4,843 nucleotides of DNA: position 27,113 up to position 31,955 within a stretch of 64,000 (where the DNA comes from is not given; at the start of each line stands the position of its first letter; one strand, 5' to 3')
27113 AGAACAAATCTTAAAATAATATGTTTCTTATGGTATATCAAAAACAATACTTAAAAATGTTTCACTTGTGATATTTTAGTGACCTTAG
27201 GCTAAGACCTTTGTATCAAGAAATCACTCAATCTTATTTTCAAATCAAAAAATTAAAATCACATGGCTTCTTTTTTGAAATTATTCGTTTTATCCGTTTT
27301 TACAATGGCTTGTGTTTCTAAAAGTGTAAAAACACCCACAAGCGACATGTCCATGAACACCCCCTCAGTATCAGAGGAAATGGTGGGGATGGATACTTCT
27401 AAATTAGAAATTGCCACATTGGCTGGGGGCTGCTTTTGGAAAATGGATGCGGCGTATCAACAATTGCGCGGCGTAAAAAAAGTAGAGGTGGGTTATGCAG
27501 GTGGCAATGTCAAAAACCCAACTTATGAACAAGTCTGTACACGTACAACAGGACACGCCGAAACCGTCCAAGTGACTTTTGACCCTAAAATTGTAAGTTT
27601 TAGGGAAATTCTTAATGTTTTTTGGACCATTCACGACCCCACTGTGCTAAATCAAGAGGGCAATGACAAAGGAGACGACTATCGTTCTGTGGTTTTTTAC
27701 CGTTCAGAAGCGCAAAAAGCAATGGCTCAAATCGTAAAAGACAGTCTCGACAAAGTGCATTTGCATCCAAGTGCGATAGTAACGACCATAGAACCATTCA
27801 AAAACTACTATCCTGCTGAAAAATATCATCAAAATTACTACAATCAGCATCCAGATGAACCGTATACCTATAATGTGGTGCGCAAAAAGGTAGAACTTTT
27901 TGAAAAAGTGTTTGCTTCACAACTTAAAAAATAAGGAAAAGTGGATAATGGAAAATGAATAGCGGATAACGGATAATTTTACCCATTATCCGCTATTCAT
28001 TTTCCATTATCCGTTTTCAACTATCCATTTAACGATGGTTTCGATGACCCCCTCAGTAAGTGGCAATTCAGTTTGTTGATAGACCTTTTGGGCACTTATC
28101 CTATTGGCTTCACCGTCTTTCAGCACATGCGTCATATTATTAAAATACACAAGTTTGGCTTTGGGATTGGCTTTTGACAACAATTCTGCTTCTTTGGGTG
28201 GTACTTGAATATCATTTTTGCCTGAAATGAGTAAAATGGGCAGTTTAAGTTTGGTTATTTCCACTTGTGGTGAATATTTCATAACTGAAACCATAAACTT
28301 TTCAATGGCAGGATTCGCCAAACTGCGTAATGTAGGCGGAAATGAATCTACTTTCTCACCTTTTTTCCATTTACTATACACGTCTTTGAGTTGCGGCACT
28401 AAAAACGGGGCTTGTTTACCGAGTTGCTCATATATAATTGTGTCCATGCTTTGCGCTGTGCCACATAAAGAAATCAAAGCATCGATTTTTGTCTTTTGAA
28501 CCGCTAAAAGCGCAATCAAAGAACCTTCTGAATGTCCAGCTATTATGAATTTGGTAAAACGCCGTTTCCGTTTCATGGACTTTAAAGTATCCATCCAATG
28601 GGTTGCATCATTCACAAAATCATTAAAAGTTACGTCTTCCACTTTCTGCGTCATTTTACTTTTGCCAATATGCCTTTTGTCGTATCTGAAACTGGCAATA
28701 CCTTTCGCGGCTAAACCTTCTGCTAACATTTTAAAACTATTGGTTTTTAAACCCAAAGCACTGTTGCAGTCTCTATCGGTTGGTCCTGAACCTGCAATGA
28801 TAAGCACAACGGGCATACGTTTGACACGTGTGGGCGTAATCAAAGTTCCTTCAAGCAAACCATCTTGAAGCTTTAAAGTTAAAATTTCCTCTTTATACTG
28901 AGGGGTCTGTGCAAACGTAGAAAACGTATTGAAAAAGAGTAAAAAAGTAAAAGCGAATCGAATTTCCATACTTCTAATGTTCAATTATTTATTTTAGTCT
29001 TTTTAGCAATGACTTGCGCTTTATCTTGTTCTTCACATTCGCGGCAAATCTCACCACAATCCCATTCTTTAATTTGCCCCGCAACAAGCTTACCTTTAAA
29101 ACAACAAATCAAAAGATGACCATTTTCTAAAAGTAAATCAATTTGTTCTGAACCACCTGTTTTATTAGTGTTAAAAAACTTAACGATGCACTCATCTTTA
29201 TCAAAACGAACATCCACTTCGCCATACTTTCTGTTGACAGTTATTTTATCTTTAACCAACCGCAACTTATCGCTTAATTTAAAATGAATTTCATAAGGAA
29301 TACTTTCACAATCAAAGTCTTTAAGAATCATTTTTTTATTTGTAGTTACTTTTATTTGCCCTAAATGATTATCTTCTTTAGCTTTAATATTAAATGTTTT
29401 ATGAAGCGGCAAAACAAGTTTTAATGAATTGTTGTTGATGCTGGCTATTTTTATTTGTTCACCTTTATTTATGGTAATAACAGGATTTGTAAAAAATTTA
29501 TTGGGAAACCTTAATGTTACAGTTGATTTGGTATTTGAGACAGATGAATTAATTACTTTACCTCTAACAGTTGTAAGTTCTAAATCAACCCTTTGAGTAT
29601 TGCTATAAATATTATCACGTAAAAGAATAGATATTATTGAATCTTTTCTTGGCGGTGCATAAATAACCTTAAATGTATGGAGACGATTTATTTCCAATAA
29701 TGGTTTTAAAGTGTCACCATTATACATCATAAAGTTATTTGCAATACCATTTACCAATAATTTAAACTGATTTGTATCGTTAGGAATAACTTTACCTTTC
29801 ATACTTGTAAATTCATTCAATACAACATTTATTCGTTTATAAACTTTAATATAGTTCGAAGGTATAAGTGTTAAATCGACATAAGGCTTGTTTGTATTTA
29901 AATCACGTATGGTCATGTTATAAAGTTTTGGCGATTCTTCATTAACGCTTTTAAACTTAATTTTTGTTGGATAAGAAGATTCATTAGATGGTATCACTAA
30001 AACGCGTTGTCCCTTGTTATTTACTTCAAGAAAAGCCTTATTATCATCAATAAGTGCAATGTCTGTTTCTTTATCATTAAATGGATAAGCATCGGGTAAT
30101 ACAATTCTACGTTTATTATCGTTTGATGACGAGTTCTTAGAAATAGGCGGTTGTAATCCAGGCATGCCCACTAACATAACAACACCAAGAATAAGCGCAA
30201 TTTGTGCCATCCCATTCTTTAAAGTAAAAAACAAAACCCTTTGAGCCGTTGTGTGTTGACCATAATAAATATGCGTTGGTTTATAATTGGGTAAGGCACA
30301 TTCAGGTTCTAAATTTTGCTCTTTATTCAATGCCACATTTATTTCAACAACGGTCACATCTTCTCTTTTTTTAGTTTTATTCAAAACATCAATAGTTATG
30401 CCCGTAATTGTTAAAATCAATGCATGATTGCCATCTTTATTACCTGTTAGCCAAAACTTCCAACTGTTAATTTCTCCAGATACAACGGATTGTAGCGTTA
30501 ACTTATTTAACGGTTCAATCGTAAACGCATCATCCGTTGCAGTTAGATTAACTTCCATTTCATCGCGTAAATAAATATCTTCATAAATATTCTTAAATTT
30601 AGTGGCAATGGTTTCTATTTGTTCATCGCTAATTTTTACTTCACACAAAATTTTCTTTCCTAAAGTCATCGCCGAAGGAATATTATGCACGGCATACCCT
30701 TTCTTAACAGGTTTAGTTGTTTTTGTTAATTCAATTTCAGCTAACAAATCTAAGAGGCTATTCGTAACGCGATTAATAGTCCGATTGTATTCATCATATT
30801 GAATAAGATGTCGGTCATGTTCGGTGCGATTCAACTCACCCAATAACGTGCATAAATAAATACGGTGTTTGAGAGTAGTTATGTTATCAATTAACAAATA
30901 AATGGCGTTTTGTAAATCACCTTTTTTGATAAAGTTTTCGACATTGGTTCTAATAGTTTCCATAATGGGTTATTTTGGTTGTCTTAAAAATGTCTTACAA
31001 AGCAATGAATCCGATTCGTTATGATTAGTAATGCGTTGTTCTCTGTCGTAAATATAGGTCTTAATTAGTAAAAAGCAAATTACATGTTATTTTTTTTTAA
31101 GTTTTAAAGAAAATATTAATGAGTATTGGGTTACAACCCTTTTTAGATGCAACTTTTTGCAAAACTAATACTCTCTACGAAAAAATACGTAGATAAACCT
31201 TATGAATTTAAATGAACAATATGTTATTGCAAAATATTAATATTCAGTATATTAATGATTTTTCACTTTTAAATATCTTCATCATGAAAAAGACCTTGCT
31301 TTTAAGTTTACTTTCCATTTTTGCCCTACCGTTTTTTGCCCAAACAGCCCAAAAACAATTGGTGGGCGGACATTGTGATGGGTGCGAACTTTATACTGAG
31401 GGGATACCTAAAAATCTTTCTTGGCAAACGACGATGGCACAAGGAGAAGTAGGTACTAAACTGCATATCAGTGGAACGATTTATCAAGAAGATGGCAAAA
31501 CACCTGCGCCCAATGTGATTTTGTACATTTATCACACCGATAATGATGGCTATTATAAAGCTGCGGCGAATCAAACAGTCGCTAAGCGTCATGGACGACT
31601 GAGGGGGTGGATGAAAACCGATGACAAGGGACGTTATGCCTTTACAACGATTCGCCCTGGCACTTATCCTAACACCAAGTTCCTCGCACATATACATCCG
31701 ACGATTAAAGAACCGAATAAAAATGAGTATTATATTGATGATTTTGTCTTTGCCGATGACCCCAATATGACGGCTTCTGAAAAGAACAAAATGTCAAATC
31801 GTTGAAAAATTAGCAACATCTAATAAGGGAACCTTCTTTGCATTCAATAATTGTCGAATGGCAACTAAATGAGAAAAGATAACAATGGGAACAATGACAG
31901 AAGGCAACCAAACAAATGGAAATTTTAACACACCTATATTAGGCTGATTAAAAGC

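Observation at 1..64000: Massively over-represented 10-13 nt motif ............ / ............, resembling a DNA-uptake-sequence-type genomic signature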

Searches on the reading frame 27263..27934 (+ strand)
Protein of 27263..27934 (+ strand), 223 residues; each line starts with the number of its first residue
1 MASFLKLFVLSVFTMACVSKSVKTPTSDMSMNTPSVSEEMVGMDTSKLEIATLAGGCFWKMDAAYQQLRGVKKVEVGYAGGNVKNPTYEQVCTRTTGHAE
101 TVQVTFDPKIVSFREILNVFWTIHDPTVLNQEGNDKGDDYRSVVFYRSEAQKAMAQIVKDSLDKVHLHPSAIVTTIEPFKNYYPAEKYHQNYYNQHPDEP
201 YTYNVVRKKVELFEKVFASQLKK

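Call 28: search_protein_families(library=pfam, proteins=[window:27263-27934:+])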
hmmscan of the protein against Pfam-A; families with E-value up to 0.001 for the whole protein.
window:27263-27934:+ (223 aa): 1 family
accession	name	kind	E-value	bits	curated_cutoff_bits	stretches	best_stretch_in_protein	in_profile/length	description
PF01625.27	PMSR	-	3e-61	206.6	23.7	1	51-201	2-151/153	Peptide methionine sulfoxide reductase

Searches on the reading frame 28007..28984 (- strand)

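Call 29: search_protein_families(library=pfam, proteins=[window:28007-28984:-])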
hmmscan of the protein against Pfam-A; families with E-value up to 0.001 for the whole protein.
window:28007-28984:- (325 aa): 5 families
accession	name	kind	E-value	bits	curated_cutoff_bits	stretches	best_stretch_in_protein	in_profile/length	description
PF12146.15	Hydrolase_4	-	3.5e-15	56.4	27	1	82-287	18-233/239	Serine aminopeptidase, S33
PF20434.5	BD-FAE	-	1.3e-07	31.8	26.8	1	53-271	9-213/215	BD-FAE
PF00561.26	Abhydrolase_1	-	1.9e-07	31.4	25.8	0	85-183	18-112/245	alpha/beta hydrolase fold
PF00326.27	Peptidase_S9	-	3.9e-05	23.7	22.6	0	232-302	130-203/213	Prolyl oligopeptidase family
PF01738.24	DLH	-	4.4e-05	23.6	21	0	238-288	134-188/217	Dienelactone hydrolase family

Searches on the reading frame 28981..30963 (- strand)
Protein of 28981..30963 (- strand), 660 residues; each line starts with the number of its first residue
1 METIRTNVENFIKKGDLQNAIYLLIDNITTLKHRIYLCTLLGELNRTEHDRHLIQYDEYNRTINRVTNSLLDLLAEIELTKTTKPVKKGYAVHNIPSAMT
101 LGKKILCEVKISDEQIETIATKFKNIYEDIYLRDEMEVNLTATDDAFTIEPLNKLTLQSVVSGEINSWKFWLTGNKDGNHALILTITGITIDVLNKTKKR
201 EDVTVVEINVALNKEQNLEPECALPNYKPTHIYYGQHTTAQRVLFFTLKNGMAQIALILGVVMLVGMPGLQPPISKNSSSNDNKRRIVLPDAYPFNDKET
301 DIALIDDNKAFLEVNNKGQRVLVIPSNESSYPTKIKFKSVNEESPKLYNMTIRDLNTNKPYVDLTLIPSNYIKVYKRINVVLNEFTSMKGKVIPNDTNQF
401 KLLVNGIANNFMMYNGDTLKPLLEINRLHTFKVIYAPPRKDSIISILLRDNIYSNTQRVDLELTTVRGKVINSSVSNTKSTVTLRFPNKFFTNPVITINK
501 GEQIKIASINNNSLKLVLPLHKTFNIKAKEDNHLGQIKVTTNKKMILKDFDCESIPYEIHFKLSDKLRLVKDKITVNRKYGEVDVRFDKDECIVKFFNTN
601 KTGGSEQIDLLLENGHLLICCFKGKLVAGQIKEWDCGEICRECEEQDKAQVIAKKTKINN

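Call 8: search_protein_families(library=ncbifam, proteins=[window:28981-30963:-])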
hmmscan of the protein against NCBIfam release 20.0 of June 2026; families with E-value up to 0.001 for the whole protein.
window:28981-30963:- (660 aa): 0 families

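Call 29: search_protein_families(library=pfam, proteins=[window:28981-30963:-])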
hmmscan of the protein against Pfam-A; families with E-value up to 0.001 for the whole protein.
window:28981-30963:- (660 aa): 1 family
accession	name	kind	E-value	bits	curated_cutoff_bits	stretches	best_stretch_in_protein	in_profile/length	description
PF19964.5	EAD11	-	2.1e-05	24.8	26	1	7-78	5-80/80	Effector-associated domain 11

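Call 74: search_protein_families(library=padloc, proteins=[window:28981-30963:-], max_evalue=0.001)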
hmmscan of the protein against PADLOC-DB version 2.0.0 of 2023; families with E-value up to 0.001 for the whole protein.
window:28981-30963:- (660 aa): 0 families

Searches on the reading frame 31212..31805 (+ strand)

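Call 29: search_protein_families(library=pfam, proteins=[window:31212-31805:+])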
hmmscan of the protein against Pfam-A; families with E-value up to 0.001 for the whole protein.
window:31212-31805:+ (197 aa): 1 family
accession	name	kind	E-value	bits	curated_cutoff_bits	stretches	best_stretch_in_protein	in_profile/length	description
PF00775.27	Dioxygenase_C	-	8.1e-13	48.7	27.3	1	73-156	19-100/182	Dioxygenase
